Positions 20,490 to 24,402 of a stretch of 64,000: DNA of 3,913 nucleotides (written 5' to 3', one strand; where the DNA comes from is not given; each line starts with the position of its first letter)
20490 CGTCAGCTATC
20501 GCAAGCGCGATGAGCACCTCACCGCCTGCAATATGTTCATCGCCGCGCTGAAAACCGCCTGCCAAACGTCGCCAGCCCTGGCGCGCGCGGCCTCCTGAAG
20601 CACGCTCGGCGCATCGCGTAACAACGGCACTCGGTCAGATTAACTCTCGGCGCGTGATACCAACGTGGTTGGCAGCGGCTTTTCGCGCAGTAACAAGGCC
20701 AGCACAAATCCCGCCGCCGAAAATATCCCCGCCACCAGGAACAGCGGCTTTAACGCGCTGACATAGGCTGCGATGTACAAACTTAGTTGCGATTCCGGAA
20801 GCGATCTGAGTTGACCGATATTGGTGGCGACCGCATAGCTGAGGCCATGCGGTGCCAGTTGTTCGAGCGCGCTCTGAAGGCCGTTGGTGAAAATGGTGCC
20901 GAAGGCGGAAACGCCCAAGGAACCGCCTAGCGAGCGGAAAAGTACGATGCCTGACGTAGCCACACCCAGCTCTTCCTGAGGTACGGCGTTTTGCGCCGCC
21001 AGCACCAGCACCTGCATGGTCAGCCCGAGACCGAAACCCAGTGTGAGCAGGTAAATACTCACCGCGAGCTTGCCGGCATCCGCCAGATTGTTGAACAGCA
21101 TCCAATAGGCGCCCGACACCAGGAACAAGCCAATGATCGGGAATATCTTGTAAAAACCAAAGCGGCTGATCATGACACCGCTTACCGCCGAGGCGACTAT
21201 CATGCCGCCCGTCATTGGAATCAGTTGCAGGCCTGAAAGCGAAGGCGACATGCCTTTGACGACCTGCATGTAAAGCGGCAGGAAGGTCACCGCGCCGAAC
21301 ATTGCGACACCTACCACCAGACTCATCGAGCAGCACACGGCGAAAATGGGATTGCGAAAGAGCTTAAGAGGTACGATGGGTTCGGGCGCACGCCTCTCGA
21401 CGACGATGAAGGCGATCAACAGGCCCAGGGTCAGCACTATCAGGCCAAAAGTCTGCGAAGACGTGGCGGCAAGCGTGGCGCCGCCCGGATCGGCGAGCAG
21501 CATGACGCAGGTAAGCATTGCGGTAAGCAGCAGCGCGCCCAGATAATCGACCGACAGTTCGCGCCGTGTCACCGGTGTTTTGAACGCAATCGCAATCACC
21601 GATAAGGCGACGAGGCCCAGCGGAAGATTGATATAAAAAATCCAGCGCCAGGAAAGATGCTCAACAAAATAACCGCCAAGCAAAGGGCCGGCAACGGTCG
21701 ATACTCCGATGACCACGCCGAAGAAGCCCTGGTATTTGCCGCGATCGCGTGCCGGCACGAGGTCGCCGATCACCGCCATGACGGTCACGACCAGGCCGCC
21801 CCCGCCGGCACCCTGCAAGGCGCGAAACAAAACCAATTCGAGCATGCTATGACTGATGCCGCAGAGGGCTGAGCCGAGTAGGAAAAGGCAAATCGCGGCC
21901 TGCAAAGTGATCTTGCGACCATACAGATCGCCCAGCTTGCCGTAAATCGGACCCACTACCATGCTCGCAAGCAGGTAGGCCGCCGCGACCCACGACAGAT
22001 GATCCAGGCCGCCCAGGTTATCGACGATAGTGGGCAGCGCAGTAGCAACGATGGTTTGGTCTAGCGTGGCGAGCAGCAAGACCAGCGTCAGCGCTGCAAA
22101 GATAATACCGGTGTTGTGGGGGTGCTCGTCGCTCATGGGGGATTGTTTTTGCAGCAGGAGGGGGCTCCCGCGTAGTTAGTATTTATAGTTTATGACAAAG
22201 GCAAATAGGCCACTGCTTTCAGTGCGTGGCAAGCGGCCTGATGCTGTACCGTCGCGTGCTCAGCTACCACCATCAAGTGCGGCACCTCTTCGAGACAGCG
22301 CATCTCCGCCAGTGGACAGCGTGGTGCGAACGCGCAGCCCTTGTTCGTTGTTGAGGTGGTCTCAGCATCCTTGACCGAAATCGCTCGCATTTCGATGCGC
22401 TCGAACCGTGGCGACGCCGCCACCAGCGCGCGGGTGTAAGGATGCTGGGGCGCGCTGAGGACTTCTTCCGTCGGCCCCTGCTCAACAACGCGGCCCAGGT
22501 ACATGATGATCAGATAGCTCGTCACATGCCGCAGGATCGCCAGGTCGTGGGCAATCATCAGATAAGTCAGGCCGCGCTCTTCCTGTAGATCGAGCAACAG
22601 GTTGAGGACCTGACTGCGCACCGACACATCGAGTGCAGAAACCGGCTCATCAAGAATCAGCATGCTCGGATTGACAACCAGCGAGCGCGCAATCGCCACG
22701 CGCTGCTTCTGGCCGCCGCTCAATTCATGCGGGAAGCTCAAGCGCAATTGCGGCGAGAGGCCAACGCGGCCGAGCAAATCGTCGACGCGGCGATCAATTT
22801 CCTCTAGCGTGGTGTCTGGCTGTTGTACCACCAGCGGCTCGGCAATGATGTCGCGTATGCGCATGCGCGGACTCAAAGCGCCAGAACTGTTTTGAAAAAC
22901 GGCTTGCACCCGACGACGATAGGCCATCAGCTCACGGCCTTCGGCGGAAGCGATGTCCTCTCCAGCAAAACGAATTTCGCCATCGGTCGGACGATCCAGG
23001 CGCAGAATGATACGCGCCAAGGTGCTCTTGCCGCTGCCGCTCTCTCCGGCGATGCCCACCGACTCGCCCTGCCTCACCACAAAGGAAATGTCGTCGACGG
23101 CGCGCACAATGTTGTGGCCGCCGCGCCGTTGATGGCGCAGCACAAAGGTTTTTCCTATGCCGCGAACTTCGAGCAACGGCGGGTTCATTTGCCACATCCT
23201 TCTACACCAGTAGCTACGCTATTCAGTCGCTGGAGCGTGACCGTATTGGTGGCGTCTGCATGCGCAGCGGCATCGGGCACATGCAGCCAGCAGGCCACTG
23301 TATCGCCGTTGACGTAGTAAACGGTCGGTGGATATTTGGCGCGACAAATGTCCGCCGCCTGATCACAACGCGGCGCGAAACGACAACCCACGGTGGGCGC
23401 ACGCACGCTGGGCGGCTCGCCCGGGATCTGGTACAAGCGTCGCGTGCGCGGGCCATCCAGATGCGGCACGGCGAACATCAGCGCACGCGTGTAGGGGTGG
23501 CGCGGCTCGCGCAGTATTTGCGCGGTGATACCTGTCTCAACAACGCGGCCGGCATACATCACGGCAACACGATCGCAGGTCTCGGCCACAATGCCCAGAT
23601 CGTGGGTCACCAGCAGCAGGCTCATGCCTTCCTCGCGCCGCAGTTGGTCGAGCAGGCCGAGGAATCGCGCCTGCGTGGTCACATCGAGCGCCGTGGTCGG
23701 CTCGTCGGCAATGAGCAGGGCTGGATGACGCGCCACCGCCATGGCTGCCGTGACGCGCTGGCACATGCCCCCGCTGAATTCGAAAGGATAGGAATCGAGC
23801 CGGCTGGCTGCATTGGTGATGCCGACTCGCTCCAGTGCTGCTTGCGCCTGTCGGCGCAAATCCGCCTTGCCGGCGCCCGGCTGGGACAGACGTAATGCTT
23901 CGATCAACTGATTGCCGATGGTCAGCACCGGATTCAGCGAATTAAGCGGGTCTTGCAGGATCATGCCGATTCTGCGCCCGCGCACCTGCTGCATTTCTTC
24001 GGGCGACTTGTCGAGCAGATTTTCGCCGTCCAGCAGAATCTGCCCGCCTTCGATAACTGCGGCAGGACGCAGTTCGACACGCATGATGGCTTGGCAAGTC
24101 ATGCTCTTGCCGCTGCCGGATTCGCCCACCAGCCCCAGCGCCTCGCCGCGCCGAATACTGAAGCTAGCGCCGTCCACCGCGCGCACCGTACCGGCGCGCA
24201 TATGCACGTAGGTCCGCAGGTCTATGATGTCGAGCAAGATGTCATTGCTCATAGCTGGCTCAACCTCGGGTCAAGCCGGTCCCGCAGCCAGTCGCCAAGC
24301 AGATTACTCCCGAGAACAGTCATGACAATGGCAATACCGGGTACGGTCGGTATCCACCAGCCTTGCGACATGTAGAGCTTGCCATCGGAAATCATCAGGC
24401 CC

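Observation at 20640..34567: Composite uptake/processing locus that does not map to a pathway I recognise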

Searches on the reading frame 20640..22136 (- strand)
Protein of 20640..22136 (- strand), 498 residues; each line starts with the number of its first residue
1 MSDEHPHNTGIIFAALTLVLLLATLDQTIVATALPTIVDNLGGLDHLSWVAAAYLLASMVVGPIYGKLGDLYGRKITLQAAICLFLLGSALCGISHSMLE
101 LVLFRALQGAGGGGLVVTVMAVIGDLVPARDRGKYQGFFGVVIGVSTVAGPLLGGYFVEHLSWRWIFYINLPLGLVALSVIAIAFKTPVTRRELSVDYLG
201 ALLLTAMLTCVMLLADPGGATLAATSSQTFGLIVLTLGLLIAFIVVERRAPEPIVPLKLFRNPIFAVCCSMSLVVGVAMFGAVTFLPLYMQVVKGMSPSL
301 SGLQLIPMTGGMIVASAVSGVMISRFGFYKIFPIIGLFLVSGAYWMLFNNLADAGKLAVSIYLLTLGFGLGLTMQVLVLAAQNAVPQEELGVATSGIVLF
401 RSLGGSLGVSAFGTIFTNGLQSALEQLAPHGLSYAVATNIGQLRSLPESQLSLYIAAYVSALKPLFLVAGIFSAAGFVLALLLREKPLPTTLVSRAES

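Call 6: search_protein_families(library=pfam, proteins=[window:20640-22136:-])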
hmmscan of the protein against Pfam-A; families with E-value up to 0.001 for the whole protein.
window:20640-22136:- (498 aa): 3 families
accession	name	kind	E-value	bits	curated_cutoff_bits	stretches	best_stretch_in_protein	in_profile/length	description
PF07690.21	MFS_1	-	2.2e-54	185.1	33.4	1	16-408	1-346/347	Major Facilitator Superfamily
PF06609.19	TRI12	-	9.9e-16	57.7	23.2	1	13-442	46-488/599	Fungal trichothecene efflux pump (TRI12)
PF00083.30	Sugar_tr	-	1.1e-10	41.5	22.3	1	47-181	48-188/452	Sugar (and other) transporter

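Call 70: search_protein_families(library=ncbifam, proteins=[window:20640-22136:-], max_evalue=0.00001)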
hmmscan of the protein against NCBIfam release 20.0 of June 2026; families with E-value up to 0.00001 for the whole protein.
window:20640-22136:- (498 aa): 54 families (the best 25 are shown)
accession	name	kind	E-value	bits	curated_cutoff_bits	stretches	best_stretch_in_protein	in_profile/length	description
NF000095.1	tet_MFS_OtrB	exception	3.7e-85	286.6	999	1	14-417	29-439/563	oxytetracycline resistance efflux MFS transporter OtrB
NF000009.1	tet_MFS_Tcr3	exception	1.3e-83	281.3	1000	1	13-485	33-507/512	tetracycline efflux MFS transporter Tcr3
TIGR00711.1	efflux_EmrB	subfamily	3.6e-77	260.2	230.2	1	12-473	3-469/485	DHA2 family efflux MFS transporter permease subunit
NF000025.1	MFS_efflux_tcmA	exception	7.5e-50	170.2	999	1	15-417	30-432/538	tetracenomycin C efflux MFS transporter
NF040895.2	MFS_effux_SdrM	equivalog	2.6e-44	152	550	1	11-418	6-406/441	multidrug efflux MFS transporter SdrM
NF000391.1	EmrB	exception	2.7e-41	141.8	925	1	12-478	12-484/501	multidrug efflux MFS transporter permease subunit EmrB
NF007799.0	PRK10504.1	subfamily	5.1e-36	124.6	426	1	18-414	17-411/471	multidrug transporter subunit MdtD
NF000031.1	MFS_efflux_LmrA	exception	2.2e-30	105.8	850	1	15-415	35-436/484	lincomycin efflux MFS transporter Lmr(A)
NF011571.1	PRK14995.1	subfamily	3.4e-30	105.2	701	1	11-433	6-426/493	SmvA family efflux MFS transporter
NF000218.1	FexA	exception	5.4e-26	91.2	900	1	7-417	17-430/475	chloramphenicol/florfenicol efflux MFS transporter FexA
NF012180.1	tet_MFS_43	exception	7.4e-26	91.2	999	1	12-417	22-428/484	tetracycline efflux MFS transporter Tet(43)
NF040856.1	FexB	exception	8.9e-26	90.7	950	1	12-416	15-420/469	chloramphenicol/florfenicol efflux MFS transporter FexB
NF012185.0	tet_MFS_L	exception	2.8e-23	82.6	925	1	13-417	16-409/457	tetracycline efflux MFS transporter Tet(L)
NF000060.1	MFS_efflux_LmrB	exception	1.4e-22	80.2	800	1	15-419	21-426/479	lincomycin efflux MFS transporter Lmr(B)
TIGR00880.1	2_A_01_02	superfamily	1.9e-22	79.9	131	1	52-186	5-139/141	multidrug resistance protein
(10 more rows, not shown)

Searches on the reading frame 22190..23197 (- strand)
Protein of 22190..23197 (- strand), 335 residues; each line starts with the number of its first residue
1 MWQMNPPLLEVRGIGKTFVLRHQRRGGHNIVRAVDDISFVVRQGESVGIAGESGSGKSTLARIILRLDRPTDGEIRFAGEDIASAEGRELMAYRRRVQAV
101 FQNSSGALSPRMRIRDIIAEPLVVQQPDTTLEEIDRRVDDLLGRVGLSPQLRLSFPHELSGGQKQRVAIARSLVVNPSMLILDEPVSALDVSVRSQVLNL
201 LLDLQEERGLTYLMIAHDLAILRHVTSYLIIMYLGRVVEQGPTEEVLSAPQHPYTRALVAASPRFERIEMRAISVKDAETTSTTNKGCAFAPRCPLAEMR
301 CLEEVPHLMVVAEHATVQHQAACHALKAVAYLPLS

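Call 3: search_protein_families(library=pfam, proteins=[window:22190-23197:-], max_evalue=0.001)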
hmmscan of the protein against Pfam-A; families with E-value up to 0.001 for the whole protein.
window:22190-23197:- (335 aa): 6 families
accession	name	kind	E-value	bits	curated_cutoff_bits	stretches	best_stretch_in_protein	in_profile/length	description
PF00005.33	ABC_tran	-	7.3e-34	117.7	25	1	35-186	2-136/137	ABC transporter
PF08352.17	oligo_HPY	-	7.5e-16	58.7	27.1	1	238-301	1-65/65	Oligopeptide/dipeptide transporter, C-terminal region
PF13191.12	AAA_16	-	3e-05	25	32.6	1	42-142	20-99/167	AAA ATPase domain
PF02463.25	SMC_N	-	0.00021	21.2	40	1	48-224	28-204/220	RecF/RecN/SMC N terminal domain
PF13304.12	AAA_21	-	0.00029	21.4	27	0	157-218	236-299/304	AAA domain, putative AbiEii toxin, Type IV TA system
PF13401.12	AAA_22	-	0.00067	20.4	27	0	49-215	10-121/130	AAA domain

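Call 4: search_protein_families(library=ncbifam, proteins=[window:22190-23197:-], max_evalue=0.001)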
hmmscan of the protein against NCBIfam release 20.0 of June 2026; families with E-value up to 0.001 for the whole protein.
window:22190-23197:- (335 aa): 191 families (the best 25 are shown)
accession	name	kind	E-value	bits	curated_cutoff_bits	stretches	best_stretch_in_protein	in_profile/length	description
NF008453.0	PRK11308.1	subfamily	5.4e-95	318.4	408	1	5-326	9-326/334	dipeptide ABC transporter ATP-binding protein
NF011659.0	PRK15079.1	equivalog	2.9e-87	292.5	540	1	28-316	34-326/334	murein tripeptide/oligopeptide ABC transporter ATP binding protein OppF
NF043071.1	DppF_dipep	equivalog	1.5e-78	264.5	660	1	6-313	11-319/331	dipeptide ABC transporter ATP-binding subunit DppF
NF007613.0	PRK10261.1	equivalog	4.7e-74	249.9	1077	1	7-272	312-577/623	glutathione ABC transporter ATP-binding protein GsiA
NF011713.0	PRK15134.1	equivalog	4.2e-72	243.5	834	1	5-260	272-527/529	microcin C ABC transporter ATP-binding protein YejF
TIGR02769.1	nickel_nikE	equivalog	2.8e-66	223.7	332.55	1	8-261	2-252/265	nickel import ATP-binding protein NikE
NF007739.0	PRK10419.1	subfamily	6.6e-64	216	354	1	8-261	3-253/268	nickel ABC transporter ATP-binding protein NikE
NF043078.1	MMSYN1_0168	equivalog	7.1e-61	206.6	800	2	139-263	474-598/649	oligopeptide ABC transporter ATP-binding protein OppF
NF008246.0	PRK11022.1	equivalog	4e-60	203.6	541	1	31-319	20-315/326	dipeptide ABC transporter ATP-binding protein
NF011692.0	PRK15112.1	equivalog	9.7e-59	199.2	452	1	7-261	4-253/269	putrescine export ABC transporter ATP-binding protein SapF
NF007010.1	PRK09473.1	subfamily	9.4e-55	185.6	575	1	28-314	15-306/318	oligopeptide ABC transporter ATP-binding protein OppD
NF047576.1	opine_ATP_CntF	equivalog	7.6e-50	169.6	385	1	33-263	19-254/264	staphylopine uptake ABC transporter ATP-binding protein CntF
NF040933.2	ABC_arch_GlcV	equivalog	1.3e-49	169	450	1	27-252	15-235/357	glucose ABC transporter ATP-binding protein GlcV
NF047578.1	opine_ATP_CntD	equivalog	3.7e-49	167.4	380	1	33-263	19-254/266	staphylopine uptake ABC transporter ATP-binding protein CntD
TIGR04521.1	ECF_ATPase_2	equivalog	8e-48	162.9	330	1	31-252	18-238/279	energy-coupling factor transporter ATPase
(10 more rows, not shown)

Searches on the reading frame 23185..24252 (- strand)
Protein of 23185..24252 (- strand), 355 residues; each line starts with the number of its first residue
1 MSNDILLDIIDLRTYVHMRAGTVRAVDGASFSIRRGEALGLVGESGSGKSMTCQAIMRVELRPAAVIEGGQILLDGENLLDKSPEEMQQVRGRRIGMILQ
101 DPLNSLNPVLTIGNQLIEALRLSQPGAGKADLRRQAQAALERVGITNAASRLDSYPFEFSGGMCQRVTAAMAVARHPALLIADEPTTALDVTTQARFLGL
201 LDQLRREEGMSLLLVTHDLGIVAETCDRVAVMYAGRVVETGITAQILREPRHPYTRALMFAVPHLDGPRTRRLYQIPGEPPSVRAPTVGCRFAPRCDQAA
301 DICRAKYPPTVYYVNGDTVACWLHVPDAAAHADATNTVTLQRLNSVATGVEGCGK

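Call 3: search_protein_families(library=pfam, proteins=[window:23185-24252:-], max_evalue=0.001)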
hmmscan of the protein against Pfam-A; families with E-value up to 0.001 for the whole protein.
window:23185-24252:- (355 aa): 3 families
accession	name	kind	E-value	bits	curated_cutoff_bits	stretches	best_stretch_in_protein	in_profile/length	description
PF00005.33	ABC_tran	-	1.4e-27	97.4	25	1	27-187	2-137/137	ABC transporter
PF08352.17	oligo_HPY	-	7.5e-21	74.7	27.1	1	238-303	1-65/65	Oligopeptide/dipeptide transporter, C-terminal region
PF13304.12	AAA_21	-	1.4e-06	29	27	1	156-222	235-303/304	AAA domain, putative AbiEii toxin, Type IV TA system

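Call 4: search_protein_families(library=ncbifam, proteins=[window:23185-24252:-], max_evalue=0.001)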
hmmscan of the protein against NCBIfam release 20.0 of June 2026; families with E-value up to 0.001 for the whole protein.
window:23185-24252:- (355 aa): 182 families (the best 25 are shown)
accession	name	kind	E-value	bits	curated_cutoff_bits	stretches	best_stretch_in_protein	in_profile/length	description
NF007010.1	PRK09473.1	subfamily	2.1e-89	299.4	575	1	6-325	1-315/318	oligopeptide ABC transporter ATP-binding protein OppD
NF008246.0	PRK11022.1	equivalog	2.4e-88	296.3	541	1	7-328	4-321/326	dipeptide ABC transporter ATP-binding protein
NF043079.1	MMSYN1_0167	equivalog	9.6e-84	282.1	740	2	83-331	296-542/561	oligopeptide ABC transporter ATP-binding protein OppD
NF007613.0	PRK10261.1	equivalog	4.8e-76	256.5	1077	1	7-267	13-277/623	glutathione ABC transporter ATP-binding protein GsiA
NF011659.0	PRK15079.1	equivalog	6.3e-76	255.2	540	1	6-321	20-328/334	murein tripeptide/oligopeptide ABC transporter ATP binding protein OppF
NF011713.0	PRK15134.1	equivalog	2.9e-75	253.9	834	1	5-264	4-262/529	microcin C ABC transporter ATP-binding protein YejF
TIGR02770.1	nickel_nikD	equivalog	2.9e-75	252.6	318.7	1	26-260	2-227/230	nickel import ATP-binding protein NikD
NF008453.0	PRK11308.1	subfamily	1.2e-72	245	408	1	16-323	28-325/334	dipeptide ABC transporter ATP-binding protein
NF047576.1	opine_ATP_CntF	equivalog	1.7e-68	230.7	385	1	24-261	18-252/264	staphylopine uptake ABC transporter ATP-binding protein CntF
NF047578.1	opine_ATP_CntD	equivalog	9.3e-68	228.3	380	1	25-261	19-252/266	staphylopine uptake ABC transporter ATP-binding protein CntD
NF011674.0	PRK15093.1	equivalog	1.6e-65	221.4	627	1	6-322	3-322/330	putrescine export ABC transporter ATP-binding protein SapD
NF043071.1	DppF_dipep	equivalog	4.1e-65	220.3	660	1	5-322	12-325/331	dipeptide ABC transporter ATP-binding subunit DppF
NF043078.1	MMSYN1_0168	equivalog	9.9e-48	163.2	800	2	140-266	477-601/649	oligopeptide ABC transporter ATP-binding protein OppF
TIGR02769.1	nickel_nikE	equivalog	2.3e-44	151.8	332.55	1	23-262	24-253/265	nickel import ATP-binding protein NikE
TIGR01186.1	proV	subfamily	2.7e-40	138.6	326.6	1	20-259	3-230/363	betaine/proline/choline family ABC transporter ATP-binding protein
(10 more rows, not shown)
